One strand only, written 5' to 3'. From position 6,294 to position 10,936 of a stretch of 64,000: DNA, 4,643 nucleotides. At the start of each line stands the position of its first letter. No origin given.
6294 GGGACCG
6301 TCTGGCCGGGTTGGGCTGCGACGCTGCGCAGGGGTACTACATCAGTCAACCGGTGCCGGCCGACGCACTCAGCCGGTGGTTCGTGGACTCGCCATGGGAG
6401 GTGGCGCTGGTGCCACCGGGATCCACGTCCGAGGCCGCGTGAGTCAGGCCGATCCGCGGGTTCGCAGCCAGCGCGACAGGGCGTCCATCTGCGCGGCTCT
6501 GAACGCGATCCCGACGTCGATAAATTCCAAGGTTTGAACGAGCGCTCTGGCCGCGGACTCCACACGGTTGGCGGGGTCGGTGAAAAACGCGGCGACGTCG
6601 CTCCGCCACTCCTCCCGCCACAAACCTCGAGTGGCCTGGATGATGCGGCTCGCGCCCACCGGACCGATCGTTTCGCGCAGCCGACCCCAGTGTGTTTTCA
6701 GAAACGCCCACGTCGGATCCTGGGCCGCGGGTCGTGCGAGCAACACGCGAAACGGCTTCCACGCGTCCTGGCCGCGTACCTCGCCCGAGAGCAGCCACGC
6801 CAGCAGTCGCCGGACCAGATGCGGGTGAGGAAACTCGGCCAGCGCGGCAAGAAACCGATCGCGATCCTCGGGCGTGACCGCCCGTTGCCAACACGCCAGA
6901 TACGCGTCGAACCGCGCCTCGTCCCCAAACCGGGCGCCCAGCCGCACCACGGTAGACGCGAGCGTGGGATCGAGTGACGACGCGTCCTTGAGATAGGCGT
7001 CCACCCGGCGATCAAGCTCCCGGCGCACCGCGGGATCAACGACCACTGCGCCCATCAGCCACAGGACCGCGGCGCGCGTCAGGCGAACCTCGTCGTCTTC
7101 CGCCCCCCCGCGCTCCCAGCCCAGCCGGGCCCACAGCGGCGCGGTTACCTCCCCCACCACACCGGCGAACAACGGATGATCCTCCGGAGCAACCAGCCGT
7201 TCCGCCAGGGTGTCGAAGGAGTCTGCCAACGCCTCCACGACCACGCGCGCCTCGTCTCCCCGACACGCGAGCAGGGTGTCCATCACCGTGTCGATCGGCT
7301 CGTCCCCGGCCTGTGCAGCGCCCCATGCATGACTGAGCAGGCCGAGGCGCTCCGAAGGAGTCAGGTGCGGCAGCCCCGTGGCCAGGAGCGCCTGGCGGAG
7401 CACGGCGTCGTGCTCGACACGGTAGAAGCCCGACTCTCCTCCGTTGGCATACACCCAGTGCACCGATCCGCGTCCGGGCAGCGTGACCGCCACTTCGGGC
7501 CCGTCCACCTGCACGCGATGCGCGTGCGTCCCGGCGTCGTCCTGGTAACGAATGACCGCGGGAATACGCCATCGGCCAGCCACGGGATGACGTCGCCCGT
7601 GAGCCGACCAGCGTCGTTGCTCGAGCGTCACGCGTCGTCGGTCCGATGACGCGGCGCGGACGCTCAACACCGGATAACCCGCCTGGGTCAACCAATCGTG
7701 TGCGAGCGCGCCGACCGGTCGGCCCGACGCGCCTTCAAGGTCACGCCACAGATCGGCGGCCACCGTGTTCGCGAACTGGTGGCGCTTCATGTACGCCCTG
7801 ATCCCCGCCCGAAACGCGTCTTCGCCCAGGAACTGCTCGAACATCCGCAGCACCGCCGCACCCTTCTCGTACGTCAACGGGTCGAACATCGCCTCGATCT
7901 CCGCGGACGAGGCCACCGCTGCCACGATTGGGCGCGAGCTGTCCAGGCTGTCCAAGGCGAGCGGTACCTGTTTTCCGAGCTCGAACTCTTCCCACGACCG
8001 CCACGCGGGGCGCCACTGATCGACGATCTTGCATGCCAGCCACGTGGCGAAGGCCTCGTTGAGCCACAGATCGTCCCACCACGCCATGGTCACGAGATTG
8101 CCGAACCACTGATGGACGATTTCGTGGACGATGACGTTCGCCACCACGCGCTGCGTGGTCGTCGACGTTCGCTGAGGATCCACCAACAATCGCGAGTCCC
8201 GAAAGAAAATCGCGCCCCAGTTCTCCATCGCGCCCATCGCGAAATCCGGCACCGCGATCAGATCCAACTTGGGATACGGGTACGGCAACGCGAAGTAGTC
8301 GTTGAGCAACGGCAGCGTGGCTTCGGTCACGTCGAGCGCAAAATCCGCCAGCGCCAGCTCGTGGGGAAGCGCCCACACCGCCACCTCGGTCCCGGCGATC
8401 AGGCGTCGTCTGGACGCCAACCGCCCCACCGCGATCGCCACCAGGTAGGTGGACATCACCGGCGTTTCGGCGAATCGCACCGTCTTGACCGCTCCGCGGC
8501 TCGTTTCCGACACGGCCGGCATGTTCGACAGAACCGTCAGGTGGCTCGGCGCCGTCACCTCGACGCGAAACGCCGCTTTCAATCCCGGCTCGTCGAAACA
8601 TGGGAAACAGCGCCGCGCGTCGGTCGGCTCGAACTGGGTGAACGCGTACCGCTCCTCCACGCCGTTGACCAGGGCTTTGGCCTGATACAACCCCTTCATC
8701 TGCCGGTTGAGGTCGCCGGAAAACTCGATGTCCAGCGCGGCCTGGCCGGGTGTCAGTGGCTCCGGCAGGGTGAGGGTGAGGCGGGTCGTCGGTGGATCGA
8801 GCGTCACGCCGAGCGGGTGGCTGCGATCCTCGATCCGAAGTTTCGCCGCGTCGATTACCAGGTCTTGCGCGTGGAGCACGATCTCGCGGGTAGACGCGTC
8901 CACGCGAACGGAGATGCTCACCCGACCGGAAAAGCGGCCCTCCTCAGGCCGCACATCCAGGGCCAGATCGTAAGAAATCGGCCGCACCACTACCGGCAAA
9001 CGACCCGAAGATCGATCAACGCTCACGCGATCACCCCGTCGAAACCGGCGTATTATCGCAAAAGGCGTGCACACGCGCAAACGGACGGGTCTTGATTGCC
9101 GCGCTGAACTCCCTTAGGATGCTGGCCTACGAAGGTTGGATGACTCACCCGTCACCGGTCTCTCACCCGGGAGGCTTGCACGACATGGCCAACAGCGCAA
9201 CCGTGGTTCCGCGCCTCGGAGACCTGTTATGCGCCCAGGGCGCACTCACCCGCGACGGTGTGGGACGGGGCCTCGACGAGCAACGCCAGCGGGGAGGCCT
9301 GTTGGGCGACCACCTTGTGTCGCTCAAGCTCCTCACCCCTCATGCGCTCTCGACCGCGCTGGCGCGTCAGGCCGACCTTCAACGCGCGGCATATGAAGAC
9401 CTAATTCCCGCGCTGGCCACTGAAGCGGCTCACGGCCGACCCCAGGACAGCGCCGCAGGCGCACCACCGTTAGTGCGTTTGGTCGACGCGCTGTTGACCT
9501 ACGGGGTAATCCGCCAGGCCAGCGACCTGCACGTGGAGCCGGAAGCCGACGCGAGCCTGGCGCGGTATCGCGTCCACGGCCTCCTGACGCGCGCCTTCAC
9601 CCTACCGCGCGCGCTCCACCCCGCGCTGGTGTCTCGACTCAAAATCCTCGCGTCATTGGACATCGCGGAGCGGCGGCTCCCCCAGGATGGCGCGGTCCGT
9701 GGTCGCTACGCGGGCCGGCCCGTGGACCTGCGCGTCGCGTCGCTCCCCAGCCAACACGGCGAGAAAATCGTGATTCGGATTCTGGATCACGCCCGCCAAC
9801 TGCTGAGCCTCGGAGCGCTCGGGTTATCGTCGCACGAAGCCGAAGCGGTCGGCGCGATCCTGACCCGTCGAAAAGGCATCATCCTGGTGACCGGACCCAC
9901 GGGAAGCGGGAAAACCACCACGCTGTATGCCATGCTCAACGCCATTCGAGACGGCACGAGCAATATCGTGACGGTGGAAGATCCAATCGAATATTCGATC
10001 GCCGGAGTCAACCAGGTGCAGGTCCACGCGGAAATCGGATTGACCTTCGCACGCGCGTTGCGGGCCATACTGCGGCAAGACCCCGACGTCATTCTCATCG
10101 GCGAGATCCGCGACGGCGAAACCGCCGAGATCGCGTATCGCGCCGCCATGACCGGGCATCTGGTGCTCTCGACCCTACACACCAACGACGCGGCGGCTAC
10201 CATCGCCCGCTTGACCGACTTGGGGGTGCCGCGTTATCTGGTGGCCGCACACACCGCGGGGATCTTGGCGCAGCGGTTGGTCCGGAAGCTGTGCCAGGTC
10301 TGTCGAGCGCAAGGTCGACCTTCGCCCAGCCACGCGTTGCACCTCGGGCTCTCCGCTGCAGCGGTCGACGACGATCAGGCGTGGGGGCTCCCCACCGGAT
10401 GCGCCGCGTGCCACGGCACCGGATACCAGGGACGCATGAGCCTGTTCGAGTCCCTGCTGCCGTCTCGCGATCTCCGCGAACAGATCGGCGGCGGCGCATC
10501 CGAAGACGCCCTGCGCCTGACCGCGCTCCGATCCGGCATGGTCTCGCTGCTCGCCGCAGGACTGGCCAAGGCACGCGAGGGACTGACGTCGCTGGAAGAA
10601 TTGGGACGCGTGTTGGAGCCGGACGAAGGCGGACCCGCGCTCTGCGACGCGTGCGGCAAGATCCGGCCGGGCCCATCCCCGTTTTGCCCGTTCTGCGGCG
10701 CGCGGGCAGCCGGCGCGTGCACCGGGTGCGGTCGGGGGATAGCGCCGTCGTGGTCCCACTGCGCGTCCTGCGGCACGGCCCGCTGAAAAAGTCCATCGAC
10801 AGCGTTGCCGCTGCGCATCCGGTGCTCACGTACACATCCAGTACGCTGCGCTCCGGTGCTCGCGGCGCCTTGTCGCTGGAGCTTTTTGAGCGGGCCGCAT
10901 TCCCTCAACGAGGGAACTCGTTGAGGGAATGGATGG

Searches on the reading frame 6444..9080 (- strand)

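Call 27: search_protein_families(library=pfam, proteins=[window:6444-9080:-], max_evalue=0.0001)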
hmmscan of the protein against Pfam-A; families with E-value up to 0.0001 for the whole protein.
window:6444-9080:- (878 aa): 3 families
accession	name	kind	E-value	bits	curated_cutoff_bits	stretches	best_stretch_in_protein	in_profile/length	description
PF01433.26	Peptidase_M1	-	8.2e-79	264.7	27.7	1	247-463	1-218/218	Peptidase family M1 domain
PF11838.14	ERAP1_C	-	1.8e-53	182.5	38.2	1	542-854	1-316/318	ERAP1-like C-terminal domain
PF17900.6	Peptidase_M1_N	-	3.3e-48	164.7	25.8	1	34-213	2-186/186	Peptidase M1 N-terminal domain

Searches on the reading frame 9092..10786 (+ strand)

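Call 27: search_protein_families(library=pfam, proteins=[window:9092-10786:+], max_evalue=0.0001)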
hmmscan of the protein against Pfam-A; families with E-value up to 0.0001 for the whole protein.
window:9092-10786:+ (564 aa): 3 families
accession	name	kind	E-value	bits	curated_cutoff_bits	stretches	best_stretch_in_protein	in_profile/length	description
PF00437.27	T2SSE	-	1.2e-120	403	24.9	1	122-504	3-368/370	Type II/IV secretion system protein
PF13191.12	AAA_16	-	4.8e-06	27.6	32.6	1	251-365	14-114/167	AAA ATPase domain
PF13604.12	AAA_30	-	4.7e-05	23.6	27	0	246-292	3-49/191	AAA domain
